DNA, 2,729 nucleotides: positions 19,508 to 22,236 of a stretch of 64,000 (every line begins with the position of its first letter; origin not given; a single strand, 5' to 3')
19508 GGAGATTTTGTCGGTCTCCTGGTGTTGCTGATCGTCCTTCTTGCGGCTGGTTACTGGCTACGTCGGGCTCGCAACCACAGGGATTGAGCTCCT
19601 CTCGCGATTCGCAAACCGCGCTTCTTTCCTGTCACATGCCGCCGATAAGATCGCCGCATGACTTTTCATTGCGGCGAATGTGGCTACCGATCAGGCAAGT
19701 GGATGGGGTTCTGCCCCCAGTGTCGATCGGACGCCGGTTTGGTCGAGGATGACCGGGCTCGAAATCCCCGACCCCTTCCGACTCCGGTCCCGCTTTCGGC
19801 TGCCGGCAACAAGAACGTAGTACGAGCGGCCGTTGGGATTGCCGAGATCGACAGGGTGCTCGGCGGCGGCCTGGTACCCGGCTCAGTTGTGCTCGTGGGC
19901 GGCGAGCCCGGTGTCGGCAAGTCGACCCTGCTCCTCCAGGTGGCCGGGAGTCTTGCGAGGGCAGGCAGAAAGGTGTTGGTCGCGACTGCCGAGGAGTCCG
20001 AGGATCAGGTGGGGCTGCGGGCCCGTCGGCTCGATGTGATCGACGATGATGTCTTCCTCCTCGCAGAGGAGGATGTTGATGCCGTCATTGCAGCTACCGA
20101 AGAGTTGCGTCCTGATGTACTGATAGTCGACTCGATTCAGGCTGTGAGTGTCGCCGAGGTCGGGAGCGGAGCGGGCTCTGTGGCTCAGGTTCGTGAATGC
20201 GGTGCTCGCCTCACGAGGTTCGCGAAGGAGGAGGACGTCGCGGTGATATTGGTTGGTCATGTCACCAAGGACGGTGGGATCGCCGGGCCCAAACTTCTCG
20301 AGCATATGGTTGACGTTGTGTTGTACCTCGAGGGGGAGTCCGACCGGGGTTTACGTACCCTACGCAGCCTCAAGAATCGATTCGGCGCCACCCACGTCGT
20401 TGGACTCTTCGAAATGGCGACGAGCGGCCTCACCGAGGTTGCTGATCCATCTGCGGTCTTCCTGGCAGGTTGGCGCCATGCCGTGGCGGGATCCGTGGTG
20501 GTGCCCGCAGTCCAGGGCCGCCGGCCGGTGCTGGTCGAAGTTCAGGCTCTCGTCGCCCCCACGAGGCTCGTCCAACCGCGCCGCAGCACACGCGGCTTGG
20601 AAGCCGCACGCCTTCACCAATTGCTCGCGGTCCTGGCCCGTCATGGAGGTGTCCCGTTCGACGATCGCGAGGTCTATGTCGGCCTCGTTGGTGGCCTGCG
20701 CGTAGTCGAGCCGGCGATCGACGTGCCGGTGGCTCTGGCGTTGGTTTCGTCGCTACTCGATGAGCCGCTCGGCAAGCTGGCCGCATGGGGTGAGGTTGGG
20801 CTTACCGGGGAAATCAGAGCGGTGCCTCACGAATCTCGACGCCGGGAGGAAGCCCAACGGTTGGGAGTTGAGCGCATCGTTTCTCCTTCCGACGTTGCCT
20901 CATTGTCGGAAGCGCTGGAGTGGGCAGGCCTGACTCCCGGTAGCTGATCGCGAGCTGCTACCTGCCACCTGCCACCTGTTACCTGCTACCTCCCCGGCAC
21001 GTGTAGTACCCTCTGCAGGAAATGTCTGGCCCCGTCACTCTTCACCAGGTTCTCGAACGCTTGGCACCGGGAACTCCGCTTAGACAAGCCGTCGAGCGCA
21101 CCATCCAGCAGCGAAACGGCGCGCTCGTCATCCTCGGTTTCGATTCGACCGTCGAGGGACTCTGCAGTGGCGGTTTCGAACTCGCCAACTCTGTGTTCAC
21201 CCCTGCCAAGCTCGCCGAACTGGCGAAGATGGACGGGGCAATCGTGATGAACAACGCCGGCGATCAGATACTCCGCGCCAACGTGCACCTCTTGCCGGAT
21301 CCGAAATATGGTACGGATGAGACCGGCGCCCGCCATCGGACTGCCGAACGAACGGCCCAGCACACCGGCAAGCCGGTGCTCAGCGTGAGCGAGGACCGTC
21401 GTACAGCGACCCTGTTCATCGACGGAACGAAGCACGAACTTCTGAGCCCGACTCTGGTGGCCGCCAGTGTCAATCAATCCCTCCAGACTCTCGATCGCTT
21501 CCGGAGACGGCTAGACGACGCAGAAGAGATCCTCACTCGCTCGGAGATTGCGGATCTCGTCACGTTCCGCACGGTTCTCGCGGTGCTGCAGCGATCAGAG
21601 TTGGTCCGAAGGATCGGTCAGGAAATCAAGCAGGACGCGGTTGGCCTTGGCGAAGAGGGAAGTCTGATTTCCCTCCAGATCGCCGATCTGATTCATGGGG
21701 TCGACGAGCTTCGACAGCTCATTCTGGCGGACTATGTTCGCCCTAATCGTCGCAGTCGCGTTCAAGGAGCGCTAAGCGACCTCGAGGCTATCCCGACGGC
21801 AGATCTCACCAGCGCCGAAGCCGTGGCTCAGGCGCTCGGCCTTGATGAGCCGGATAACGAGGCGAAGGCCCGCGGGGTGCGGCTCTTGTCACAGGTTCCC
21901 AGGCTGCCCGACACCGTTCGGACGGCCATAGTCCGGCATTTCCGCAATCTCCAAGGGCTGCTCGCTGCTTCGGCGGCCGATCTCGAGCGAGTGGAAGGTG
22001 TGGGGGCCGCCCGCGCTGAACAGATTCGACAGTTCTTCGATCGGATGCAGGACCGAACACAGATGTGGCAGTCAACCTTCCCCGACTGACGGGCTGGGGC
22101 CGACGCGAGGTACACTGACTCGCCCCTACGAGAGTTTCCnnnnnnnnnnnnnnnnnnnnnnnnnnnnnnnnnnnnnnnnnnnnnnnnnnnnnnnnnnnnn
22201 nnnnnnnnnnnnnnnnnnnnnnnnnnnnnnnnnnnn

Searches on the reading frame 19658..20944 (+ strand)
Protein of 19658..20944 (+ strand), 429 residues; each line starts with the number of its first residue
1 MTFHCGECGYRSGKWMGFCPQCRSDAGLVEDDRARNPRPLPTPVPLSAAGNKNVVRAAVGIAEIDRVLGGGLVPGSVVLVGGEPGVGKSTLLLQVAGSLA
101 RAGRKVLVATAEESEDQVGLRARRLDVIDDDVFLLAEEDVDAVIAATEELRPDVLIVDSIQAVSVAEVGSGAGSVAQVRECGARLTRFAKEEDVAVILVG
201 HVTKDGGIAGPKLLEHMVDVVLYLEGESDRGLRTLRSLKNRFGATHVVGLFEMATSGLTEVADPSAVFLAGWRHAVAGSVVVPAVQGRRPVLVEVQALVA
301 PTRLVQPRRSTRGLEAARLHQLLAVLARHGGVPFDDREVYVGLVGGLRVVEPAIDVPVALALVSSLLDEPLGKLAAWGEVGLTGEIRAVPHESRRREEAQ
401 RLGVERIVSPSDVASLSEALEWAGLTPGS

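Call 4: search_protein_families(library=pfam, proteins=[window:19658-20944:+], max_evalue=0.01)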
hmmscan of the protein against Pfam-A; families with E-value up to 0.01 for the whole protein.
window:19658-20944:+ (429 aa): 20 families
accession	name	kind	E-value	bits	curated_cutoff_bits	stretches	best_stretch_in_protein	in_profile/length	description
PF13481.12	AAA_25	-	9.9e-17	61.6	27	1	65-206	23-194/195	AAA domain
PF06745.19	ATPase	-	4.8e-14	52.7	26.6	2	59-126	3-71/231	KaiC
PF03796.21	DnaB_C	-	2.3e-08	34.2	27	1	59-168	4-117/255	DnaB-like helicase C terminal domain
PF13401.12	AAA_22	-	7.5e-07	30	27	1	77-201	7-123/130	AAA domain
PF25199.1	nSTAND_NTPase5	-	1.3e-06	28.8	34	1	75-150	41-115/145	Novel STAND NTPase 5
PF13191.12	AAA_16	-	6.1e-06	27.3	32.6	1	72-128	24-73/167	AAA ATPase domain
PF18073.7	Zn_ribbon_LapB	-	7.1e-06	26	25.7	1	3-24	1-22/28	Rubredoxin metal binding domain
PF02702.23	KdpD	-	1.6e-05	24.9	26.1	1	78-164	7-95/210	Osmosensitive K+ channel His kinase sensor domain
PF00004.35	AAA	-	4.2e-05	24.5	21.2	1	78-176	1-80/131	ATPase family associated with various cellular activities (AAA)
PF08423.17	Rad51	-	0.0001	22.1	22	0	52-93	3-44/244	Rad51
PF03266.21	NTPase_1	-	0.0012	19.2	23.9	1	78-115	2-39/168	NTPase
PF01656.29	CbiA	-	0.0012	19.2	25.4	1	78-109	2-33/125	CobQ/CobB/MinD/ParA nucleotide binding domain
PF00005.33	ABC_tran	-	0.0016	19.5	25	1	72-142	8-78/137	ABC transporter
PF03308.22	MeaB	-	0.0021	17.5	23.1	1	77-112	35-70/273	Methylmalonyl Co-A mutase-associated GTPase MeaB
PF13479.12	AAA_24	-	0.0023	18.3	27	0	77-163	4-76/195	AAA domain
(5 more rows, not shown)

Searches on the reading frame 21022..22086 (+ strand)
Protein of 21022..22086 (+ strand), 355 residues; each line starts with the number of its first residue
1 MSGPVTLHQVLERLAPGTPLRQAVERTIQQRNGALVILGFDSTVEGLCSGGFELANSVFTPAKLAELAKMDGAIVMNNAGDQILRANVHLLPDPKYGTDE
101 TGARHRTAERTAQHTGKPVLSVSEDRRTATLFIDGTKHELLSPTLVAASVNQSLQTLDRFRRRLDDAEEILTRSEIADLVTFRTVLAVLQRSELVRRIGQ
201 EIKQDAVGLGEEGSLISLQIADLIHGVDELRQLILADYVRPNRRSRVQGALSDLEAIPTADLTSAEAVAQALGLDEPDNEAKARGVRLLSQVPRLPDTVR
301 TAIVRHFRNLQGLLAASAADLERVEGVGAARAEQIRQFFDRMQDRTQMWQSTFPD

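Call 4: search_protein_families(library=pfam, proteins=[window:21022-22086:+], max_evalue=0.01)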
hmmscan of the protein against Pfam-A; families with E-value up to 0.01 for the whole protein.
window:21022-22086:+ (355 aa): 7 families
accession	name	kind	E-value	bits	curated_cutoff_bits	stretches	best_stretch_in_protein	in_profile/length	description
PF10635.14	DisA-linker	-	5.3e-35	120.7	25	1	145-277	6-138/142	DisA bacterial checkpoint controller linker region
PF02457.21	DAC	-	7.3e-21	74.4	27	1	22-135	2-117/119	DisA bacterial checkpoint controller nucleotide-binding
PF12826.13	HHH_2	-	1.4e-07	32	27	1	302-343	18-59/64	Helix-hairpin-helix motif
PF14520.12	HHH_5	-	1.8e-05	25.6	27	1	299-337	14-53/57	Helix-hairpin-helix domain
PF00633.29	HHH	-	4e-05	23.7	24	1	310-338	2-30/30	Helix-hairpin-helix motif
PF12482.14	DUF3701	-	0.0012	19.5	26.9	0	322-348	52-78/93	Phage integrase protein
PF12836.13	HHH_3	-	0.0035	17.8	27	1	286-339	13-64/65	Helix-hairpin-helix motif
